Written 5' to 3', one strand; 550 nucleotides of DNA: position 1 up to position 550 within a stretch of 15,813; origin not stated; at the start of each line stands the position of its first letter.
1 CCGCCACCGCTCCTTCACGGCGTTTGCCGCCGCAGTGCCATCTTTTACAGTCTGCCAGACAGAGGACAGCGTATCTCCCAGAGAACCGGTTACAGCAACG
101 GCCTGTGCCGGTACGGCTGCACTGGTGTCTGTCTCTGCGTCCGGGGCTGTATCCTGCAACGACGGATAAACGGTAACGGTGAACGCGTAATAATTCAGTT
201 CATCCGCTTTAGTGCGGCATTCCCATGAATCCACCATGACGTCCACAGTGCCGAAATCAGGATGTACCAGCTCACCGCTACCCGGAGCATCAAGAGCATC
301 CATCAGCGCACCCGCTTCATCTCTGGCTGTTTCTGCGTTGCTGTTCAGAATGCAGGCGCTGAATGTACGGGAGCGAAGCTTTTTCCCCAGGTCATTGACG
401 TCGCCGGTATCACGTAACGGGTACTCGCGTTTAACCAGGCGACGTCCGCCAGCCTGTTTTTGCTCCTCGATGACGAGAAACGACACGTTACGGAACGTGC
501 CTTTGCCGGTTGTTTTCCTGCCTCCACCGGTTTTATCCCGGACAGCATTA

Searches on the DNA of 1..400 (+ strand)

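Call 20: search_dna_similar(query=window:1-400:+, collection=ecoli_genomes, mode=near, max_rows=15)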
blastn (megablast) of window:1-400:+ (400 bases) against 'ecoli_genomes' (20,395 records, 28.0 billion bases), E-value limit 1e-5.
Records with a match: 44; places in all: 51; records where one place covers at least 80% of the query: 44.
Genomes with a match: 44 of 5426; with a place that covers at least 80% of the query: 44. Places per genome that has any: lowest 1, median 1, highest 3. On chromosomes: 51 places; on plasmids: 0.
Best place of each record, by identity: >=99% 1; 95-99% 40; 90-95% 3.
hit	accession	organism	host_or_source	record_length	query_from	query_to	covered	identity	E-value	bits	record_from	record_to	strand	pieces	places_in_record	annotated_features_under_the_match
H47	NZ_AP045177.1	Escherichia coli strain JNEC-KY180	Homo sapiens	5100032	11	400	98%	99.5%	0e+0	710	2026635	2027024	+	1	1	DNA circularization protein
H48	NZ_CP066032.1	Escherichia coli strain FDAARGOS_1059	missing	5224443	11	400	98%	99.0%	0e+0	699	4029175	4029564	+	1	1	DNA circularization protein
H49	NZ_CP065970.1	Escherichia coli strain FDAARGOS_1058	missing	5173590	11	400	98%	99.0%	0e+0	699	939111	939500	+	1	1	DNA circularization protein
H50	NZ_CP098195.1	Escherichia coli strain Z0117EC0098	Canis lupus familiaris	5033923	11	400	98%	99.0%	0e+0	699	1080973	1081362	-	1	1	DNA circularization protein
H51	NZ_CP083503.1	Escherichia coli strain elppa5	Homo sapiens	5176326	11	400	98%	99.0%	0e+0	699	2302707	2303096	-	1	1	DNA circularization protein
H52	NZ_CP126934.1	Escherichia coli O78:H4 strain APEC E19057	Gallus gallus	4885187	11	400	98%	99.0%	0e+0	699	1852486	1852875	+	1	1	DNA circularization protein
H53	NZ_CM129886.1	Escherichia coli strain MB06231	seawater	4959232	11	400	98%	99.0%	0e+0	699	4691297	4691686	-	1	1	DNA circularization protein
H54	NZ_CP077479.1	Escherichia coli O111:H2 strain 12A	Homo sapiens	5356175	11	400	98%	99.0%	0e+0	699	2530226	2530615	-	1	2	DNA circularization protein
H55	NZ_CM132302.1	Escherichia coli strain 2020C08-115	Homo sapiens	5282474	11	400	98%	99.0%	0e+0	699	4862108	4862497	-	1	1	DNA circularization protein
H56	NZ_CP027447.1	Escherichia coli strain 2014C-3075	Homo sapiens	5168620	11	400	98%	98.7%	0e+0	693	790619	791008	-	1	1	DNA circularization protein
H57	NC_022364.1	Escherichia coli LY180 strain LY180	-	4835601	11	400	98%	98.7%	0e+0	693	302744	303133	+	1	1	DNA circularization protein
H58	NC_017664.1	Escherichia coli W strain W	-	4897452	11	400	98%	98.7%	0e+0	693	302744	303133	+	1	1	DNA circularization protein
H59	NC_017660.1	Escherichia coli KO11FL strain KO11FL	-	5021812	11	400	98%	98.7%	0e+0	693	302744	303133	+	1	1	DNA circularization protein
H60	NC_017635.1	Escherichia coli W strain W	-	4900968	11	400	98%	98.7%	0e+0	693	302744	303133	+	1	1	DNA circularization protein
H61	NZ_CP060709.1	Escherichia coli strain ST18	not applicable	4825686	11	400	98%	98.7%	0e+0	693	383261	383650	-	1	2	DNA circularization protein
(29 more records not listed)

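Call 21: get_annotated_region(hit=H47, flank=200)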
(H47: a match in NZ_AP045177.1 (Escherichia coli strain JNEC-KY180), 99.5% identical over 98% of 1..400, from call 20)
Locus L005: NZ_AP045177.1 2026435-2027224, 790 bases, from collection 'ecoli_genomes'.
description: Escherichia coli strain JNEC-KY180 chromosome, complete genome
organism: Escherichia coli strain JNEC-KY180 (NCBI taxid 562)
replicon: chromosome; assembly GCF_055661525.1
host: Homo sapiens; source: clinical; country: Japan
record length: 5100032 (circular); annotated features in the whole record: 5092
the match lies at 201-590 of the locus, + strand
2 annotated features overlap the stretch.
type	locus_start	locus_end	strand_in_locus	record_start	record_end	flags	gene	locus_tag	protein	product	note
CDS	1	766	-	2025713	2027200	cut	-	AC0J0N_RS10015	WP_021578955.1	DNA circularization protein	-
CDS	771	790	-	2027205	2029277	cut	-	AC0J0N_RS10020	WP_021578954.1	tape measure protein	-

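Call 22: get_annotated_region(hit=H48, flank=200)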
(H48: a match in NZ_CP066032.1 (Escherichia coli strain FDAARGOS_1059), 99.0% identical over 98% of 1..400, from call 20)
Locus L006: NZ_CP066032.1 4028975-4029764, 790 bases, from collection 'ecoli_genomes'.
description: Escherichia coli strain FDAARGOS_1059 chromosome, complete genome
organism: Escherichia coli strain FDAARGOS_1059 (NCBI taxid 562)
replicon: chromosome; assembly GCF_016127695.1
host: missing; source: missing; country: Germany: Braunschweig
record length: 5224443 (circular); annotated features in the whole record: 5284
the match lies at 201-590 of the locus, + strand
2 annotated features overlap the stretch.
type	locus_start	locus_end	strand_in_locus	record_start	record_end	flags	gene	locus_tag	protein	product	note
CDS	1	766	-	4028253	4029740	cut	-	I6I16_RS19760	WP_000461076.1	DNA circularization protein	-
CDS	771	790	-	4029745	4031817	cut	-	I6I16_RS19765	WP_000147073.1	tape measure protein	-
